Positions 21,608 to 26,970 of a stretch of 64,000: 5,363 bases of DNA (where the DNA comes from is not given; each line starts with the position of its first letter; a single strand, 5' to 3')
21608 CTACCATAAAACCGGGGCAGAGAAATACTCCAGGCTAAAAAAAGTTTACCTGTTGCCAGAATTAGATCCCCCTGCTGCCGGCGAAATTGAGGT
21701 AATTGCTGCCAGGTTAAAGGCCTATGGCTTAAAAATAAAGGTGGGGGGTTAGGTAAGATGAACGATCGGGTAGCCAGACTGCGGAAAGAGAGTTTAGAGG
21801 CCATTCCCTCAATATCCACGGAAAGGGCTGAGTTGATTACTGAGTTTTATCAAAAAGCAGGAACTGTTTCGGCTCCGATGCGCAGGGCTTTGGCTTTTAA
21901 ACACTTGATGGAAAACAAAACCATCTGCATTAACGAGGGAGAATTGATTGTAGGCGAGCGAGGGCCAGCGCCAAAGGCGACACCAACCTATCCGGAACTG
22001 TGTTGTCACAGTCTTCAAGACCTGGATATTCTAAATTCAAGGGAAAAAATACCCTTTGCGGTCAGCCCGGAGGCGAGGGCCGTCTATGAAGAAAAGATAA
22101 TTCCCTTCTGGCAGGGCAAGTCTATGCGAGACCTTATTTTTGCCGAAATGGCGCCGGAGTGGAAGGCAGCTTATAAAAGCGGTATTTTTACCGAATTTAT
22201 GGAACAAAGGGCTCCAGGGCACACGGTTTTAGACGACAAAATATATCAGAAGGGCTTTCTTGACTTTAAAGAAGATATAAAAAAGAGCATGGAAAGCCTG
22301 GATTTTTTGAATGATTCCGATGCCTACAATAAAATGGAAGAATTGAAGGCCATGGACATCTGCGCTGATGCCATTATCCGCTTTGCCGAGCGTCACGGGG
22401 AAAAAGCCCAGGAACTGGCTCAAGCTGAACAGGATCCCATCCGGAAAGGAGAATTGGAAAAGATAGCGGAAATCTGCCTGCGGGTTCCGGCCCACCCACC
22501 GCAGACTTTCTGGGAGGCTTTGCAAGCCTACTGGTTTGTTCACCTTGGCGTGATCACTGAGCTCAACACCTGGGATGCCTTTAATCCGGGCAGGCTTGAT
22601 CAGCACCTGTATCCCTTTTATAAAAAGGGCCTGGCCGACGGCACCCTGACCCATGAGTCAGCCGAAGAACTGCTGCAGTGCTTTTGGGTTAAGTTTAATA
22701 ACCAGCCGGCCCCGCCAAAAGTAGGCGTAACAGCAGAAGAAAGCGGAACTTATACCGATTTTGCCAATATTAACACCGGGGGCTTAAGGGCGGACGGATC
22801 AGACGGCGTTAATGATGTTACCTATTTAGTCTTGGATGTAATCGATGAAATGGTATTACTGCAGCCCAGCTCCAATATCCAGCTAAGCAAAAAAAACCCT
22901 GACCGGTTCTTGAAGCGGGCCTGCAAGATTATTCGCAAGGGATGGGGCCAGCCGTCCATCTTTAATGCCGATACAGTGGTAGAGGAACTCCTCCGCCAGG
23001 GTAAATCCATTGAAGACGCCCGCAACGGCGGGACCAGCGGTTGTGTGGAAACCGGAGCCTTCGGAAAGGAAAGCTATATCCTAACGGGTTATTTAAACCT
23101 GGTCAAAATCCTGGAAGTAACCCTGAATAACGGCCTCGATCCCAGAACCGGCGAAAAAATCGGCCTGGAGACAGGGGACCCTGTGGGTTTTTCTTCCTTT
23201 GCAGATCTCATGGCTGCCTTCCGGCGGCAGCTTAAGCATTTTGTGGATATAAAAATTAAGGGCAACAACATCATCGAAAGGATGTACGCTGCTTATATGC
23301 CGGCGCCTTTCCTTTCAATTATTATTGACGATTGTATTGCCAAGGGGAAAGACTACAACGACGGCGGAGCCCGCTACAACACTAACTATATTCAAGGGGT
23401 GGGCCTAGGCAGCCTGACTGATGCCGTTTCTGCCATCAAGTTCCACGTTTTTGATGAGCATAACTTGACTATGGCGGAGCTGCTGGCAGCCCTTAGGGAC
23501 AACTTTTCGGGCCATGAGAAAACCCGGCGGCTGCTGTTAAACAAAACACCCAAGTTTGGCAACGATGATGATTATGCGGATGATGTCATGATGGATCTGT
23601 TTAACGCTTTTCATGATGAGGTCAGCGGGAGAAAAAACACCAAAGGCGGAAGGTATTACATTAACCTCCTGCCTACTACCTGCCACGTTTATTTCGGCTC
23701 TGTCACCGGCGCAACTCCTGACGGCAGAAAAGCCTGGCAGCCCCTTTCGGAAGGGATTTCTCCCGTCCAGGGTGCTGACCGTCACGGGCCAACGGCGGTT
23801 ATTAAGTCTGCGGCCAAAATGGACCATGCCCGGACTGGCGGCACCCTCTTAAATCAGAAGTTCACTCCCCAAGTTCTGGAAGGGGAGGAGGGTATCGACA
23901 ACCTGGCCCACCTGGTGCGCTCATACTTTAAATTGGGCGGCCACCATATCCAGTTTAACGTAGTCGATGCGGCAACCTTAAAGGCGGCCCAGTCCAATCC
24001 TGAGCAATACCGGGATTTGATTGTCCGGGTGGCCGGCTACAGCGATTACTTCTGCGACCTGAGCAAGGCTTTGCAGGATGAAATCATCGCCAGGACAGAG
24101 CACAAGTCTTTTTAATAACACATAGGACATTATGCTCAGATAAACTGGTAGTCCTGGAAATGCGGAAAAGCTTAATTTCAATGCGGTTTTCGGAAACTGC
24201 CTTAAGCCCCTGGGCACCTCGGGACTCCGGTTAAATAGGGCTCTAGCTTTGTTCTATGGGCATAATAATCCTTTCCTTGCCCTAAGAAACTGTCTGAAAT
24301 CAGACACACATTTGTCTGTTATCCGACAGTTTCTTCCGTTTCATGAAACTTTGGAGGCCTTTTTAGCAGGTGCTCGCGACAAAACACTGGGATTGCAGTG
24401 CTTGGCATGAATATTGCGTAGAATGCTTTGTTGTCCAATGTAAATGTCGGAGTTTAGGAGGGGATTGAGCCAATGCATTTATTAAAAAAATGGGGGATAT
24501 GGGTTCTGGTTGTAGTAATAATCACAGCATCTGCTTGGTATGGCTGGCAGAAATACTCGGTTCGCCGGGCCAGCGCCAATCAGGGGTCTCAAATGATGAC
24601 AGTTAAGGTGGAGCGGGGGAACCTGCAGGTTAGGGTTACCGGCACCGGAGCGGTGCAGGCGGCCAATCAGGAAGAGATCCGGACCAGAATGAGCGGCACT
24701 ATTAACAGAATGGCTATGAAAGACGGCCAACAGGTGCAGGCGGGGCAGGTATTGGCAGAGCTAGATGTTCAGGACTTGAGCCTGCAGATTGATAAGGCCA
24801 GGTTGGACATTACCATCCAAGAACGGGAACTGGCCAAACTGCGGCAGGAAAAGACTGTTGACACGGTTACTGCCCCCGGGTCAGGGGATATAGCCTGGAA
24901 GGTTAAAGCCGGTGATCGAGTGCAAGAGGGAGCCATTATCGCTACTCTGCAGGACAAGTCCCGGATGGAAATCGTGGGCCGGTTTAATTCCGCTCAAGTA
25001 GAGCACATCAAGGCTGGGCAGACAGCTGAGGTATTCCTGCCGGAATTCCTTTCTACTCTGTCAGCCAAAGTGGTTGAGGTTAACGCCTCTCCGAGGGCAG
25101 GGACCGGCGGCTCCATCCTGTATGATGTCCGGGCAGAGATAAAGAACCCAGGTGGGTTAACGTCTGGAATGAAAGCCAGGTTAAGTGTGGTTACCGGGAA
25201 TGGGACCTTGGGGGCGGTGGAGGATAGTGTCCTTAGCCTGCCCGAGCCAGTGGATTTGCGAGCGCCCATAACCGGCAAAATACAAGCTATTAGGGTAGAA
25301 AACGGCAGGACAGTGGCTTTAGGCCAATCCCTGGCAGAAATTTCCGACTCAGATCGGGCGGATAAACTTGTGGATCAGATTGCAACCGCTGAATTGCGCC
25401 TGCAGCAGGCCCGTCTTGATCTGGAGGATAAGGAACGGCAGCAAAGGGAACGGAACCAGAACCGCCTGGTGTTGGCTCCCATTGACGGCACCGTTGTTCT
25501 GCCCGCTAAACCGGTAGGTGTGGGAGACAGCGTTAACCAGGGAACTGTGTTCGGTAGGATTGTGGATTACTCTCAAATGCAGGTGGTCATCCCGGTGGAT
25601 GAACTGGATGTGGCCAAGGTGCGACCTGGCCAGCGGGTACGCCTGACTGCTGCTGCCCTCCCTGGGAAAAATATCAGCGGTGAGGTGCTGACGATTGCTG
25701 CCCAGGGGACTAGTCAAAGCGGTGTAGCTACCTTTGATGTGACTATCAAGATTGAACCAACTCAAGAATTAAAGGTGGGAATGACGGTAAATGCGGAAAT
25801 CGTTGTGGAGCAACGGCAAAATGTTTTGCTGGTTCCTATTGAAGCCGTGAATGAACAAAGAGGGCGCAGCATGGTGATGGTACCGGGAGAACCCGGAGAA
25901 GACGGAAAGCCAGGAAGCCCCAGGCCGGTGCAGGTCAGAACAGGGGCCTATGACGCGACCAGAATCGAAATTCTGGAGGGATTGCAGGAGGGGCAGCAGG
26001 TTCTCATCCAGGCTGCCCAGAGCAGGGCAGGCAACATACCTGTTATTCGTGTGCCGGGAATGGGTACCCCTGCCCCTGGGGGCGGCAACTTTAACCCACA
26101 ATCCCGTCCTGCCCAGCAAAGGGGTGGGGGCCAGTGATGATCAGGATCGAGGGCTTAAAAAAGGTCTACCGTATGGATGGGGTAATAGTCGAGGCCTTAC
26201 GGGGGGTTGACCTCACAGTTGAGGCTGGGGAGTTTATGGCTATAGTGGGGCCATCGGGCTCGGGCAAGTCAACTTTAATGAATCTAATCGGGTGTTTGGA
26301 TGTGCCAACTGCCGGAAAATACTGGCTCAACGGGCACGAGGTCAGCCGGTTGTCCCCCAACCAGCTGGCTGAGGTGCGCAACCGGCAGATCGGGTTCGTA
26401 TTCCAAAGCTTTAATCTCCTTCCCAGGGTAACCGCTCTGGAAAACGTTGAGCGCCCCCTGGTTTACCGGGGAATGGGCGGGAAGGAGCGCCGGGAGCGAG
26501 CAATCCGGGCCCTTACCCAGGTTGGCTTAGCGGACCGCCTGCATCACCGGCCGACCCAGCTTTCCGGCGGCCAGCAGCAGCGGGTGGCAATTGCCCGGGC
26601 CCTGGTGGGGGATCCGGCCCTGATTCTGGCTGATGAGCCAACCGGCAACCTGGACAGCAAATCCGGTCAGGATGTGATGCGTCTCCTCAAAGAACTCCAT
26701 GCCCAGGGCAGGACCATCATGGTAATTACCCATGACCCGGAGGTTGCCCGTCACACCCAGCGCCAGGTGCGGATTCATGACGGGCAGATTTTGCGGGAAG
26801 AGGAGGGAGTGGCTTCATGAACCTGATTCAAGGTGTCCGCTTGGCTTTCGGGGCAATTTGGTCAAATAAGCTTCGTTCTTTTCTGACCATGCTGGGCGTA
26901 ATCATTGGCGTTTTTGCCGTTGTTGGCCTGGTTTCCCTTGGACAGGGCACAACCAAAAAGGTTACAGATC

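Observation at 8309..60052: Dispersed modular hairpin-repeat family (MITE/PATE-like), seven loci in 64 kb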

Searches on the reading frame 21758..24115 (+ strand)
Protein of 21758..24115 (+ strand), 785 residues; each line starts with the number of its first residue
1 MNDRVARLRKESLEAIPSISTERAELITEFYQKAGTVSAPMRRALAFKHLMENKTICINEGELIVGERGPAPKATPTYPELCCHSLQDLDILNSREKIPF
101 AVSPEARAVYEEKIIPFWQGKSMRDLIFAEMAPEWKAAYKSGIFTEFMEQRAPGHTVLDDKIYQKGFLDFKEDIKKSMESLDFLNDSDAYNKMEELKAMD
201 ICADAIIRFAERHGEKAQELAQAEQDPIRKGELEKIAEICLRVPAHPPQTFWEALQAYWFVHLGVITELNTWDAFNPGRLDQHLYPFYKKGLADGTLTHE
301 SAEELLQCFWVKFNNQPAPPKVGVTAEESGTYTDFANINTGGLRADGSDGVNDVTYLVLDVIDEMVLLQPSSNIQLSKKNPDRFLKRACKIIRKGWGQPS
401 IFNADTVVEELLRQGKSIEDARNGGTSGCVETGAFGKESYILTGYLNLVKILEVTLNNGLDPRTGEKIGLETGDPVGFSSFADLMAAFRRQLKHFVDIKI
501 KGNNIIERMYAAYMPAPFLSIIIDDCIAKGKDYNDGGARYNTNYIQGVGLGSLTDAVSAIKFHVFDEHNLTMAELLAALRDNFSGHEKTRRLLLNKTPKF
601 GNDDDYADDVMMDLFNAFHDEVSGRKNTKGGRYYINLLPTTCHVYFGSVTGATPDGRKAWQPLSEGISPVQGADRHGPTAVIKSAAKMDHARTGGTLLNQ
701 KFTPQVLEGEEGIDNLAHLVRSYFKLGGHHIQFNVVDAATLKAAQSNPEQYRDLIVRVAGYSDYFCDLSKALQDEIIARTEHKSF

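Call 36: search_protein_families(library=pfam, max_evalue=0.00001, proteins=[window:21758-24115:+])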
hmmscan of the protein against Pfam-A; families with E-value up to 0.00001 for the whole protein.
window:21758-24115:+ (785 aa): 2 families
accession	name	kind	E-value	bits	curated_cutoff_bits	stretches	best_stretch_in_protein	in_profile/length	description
PF02901.20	PFL-like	-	9.3e-241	801.4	24.3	1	1-647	1-647/647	Pyruvate formate lyase-like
PF01228.26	Gly_radical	-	9.4e-39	132.7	22.2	1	664-766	2-106/106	Glycine radical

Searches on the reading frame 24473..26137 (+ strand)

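Call 36: search_protein_families(library=pfam, max_evalue=0.00001, proteins=[window:24473-26137:+])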
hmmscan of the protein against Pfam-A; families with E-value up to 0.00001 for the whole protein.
window:24473-26137:+ (554 aa): 6 families
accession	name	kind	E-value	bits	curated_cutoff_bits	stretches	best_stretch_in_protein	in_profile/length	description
PF13437.12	HlyD_3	-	3.7e-33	114.9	22.2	2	333-435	2-105/106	HlyD family secretion protein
PF16576.10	HlyD_D23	-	3e-29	102.3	30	2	302-439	78-214/214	Barrel-sandwich domain of CusB or HlyD membrane-fusion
PF00364.28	Biotin_lipoyl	-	1e-13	51.3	22.1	0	139-171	16-49/73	Biotin-requiring enzyme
PF13533.13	Biotin_lipoyl_2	-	3.6e-11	43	29.8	1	69-98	3-32/32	Biotin-lipoyl like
PF12700.13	HlyD_2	-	2.9e-08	33.3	25.1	0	352-470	250-359/416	HlyD family secretion protein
PF01551.29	Peptidase_M23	-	1e-06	29.2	28.7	0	66-98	42-73/96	Peptidase family M23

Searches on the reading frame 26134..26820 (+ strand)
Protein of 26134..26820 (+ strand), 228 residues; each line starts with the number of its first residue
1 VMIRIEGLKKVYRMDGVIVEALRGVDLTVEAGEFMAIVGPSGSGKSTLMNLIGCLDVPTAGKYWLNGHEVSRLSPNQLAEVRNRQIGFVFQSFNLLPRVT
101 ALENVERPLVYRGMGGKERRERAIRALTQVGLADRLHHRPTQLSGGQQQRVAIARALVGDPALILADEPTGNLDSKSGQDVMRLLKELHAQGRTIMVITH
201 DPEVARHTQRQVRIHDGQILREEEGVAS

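Call 36: search_protein_families(library=pfam, max_evalue=0.00001, proteins=[window:26134-26820:+])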
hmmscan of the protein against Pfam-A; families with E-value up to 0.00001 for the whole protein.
window:26134-26820:+ (228 aa): 3 families
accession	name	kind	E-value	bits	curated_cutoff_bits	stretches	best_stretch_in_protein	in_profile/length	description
PF00005.33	ABC_tran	-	1.2e-36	126.7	25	1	22-170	1-136/137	ABC transporter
PF02463.25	SMC_N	-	9e-09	35.5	40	1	33-215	25-212/220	RecF/RecN/SMC N terminal domain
PF13304.12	AAA_21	-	7.7e-08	33.2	27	0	34-54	1-21/304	AAA domain, putative AbiEii toxin, Type IV TA system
